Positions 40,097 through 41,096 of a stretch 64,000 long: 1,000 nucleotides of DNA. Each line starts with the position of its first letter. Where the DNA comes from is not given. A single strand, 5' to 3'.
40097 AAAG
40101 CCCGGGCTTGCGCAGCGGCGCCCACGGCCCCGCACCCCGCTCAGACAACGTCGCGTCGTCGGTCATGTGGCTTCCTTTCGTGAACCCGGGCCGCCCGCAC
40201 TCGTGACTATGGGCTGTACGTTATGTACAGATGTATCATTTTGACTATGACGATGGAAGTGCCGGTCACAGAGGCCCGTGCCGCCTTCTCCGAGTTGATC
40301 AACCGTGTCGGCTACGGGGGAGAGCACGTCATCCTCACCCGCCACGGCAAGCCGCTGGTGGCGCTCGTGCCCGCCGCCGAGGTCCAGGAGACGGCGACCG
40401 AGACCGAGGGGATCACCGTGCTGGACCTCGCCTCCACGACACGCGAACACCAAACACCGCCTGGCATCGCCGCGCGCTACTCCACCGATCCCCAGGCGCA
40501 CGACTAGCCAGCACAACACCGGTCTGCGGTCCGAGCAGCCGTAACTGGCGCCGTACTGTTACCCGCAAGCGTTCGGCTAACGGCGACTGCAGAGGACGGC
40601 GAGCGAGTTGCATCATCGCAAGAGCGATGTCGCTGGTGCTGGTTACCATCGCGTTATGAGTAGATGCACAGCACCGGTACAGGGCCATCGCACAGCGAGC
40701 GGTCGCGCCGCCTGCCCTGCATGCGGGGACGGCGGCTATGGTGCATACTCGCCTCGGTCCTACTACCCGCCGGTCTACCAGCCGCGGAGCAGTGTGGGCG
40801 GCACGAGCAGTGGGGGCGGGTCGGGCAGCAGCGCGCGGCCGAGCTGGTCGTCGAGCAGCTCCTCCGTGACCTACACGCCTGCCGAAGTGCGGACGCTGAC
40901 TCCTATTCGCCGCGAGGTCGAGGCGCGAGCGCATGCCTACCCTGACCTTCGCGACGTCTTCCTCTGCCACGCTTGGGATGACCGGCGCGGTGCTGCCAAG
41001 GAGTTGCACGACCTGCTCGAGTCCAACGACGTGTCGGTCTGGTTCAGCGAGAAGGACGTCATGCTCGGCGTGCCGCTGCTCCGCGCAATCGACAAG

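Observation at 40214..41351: Phd/YefM antitoxin followed by a TIR-domain protein instead of a classical toxin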

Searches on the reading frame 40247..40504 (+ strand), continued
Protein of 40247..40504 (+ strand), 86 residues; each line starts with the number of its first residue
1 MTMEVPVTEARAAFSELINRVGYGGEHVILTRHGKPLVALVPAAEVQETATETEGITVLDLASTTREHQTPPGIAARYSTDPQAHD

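Call 55: find_encoding_contigs(protein=P0125, flank=3000, max_places=3)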
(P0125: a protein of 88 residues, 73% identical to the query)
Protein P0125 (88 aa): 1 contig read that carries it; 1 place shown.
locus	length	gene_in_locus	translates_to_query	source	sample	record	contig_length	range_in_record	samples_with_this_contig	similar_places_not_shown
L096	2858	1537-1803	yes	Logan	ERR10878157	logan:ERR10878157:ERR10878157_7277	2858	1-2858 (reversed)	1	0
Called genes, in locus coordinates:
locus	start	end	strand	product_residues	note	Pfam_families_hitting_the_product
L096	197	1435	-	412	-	PF05977:MFS_3, PF07690:MFS_1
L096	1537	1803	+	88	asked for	PF02604:PhdYeFM_antitox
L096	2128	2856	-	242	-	?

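Call 63: search_protein_families(library=padloc, proteins=[L096:2128-2856:-], max_evalue=0.01)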
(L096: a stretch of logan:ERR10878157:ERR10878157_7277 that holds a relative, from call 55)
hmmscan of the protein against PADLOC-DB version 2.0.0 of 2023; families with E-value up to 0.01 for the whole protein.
L096:2128-2856:- (242 aa): 9 families
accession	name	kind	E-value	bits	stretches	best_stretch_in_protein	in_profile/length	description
PDLC05005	PDC-S35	-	6e-83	276.6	1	2-239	26-262/264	-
PDLC05007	PDC-S35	-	3e-61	205.5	1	34-237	82-275/278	-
PDLC05004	PDC-S35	-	1.4e-54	183.5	1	77-237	103-262/265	-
PDLC05006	PDC-S35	-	7e-44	147.9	1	75-236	61-228/231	-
PDLC05003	PDC-S35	-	5.7e-38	128.9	1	59-214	52-214/245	-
PDLC00731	Effector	-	8.6e-19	65.6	1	132-217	194-279/306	TIR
PDLC00729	Effector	-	2.8e-17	61.1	1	133-211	44-120/310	TIR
PDLC00732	Effector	-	9.1e-15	52.4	1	135-210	193-268/301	TIR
PDLC02371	PycTIR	-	1.3e-14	52.2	1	131-229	189-275/288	-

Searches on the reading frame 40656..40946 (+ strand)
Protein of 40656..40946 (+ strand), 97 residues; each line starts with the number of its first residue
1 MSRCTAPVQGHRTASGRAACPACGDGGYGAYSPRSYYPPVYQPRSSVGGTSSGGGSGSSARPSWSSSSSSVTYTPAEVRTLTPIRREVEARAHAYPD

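Call 80: search_protein_representatives(protein=window:40656-40946:+)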
Query: 97 residues. Proteins with E-value up to 0.001 (for the whole library): 178; up to 1e-10: 74; up to 1e-30: 1. The best 150 are listed.
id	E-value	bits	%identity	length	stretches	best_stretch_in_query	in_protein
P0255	9.3e-43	161.0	34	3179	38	13-42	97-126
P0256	8.0e-23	97.1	68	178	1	1-92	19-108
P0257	2.9e-22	95.3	67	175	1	1-90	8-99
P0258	3.4e-22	95.1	68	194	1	1-92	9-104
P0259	4.4e-22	94.7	65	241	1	1-91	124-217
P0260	4.6e-22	94.7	67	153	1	1-94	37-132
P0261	4.9e-21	91.4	57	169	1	1-96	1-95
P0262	1.9e-20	89.5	56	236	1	1-97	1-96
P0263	8.4e-20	87.4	60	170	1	1-93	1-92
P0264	2.6e-19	85.8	62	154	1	1-96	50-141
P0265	3.3e-19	85.5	64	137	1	1-91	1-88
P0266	3.4e-19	85.4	57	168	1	1-93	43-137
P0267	6.2e-19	84.6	68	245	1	1-93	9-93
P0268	1.2e-18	83.7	69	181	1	1-91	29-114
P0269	1.4e-18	83.4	61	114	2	46-92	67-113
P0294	5.8e-15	71.9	60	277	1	1-89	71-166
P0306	5.6e-13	65.5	51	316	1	2-97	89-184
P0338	1.4e-09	54.6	50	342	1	1-88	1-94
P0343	3.8e-09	53.2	54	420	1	1-92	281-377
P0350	9.7e-09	51.9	48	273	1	17-92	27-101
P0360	1.7e-07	48.0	63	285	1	1-62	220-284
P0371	1.0e-06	45.4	57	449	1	1-69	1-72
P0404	2.9e-05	40.8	49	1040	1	1-82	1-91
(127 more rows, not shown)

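Call 81: search_protein_families(library=pfam, proteins=[P0404, P0371, P0343, P0338, P0306, P0360, P0294, P0350], max_evalue=0.001)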
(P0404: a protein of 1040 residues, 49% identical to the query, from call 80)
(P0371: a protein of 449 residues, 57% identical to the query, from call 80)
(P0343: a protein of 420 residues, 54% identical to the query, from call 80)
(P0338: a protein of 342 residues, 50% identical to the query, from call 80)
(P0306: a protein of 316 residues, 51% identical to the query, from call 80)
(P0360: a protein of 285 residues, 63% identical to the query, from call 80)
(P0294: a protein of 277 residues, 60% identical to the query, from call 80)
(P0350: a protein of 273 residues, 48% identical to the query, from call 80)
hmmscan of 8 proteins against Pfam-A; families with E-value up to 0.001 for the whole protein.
P0404 (1040 aa): 1 family
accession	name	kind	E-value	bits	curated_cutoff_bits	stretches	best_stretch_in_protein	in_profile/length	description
PF04357.19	TamB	-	5.2e-68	230.5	22.4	1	689-1040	3-381/381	TamB, inner membrane protein subunit of TAM complex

P0371 (449 aa): 1 family
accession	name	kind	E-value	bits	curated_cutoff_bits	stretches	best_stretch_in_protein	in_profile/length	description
PF17170.10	DUF5128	-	1.5e-05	24.8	22.9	1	126-210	45-131/321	6-bladed beta-propeller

P0343 (420 aa): 0 families

P0338 (342 aa): 0 families

P0306 (316 aa): 1 family
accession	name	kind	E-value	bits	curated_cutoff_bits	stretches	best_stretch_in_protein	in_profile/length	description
PF13676.11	TIR_2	-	3.8e-09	37.5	28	1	188-243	1-56/122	TIR domain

P0360 (285 aa): 0 families

P0294 (277 aa): 1 family
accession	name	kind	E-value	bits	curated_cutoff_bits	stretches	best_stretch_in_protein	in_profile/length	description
PF13676.11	TIR_2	-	3e-13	50.8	28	1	177-241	1-64/122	TIR domain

P0350 (273 aa): 0 families
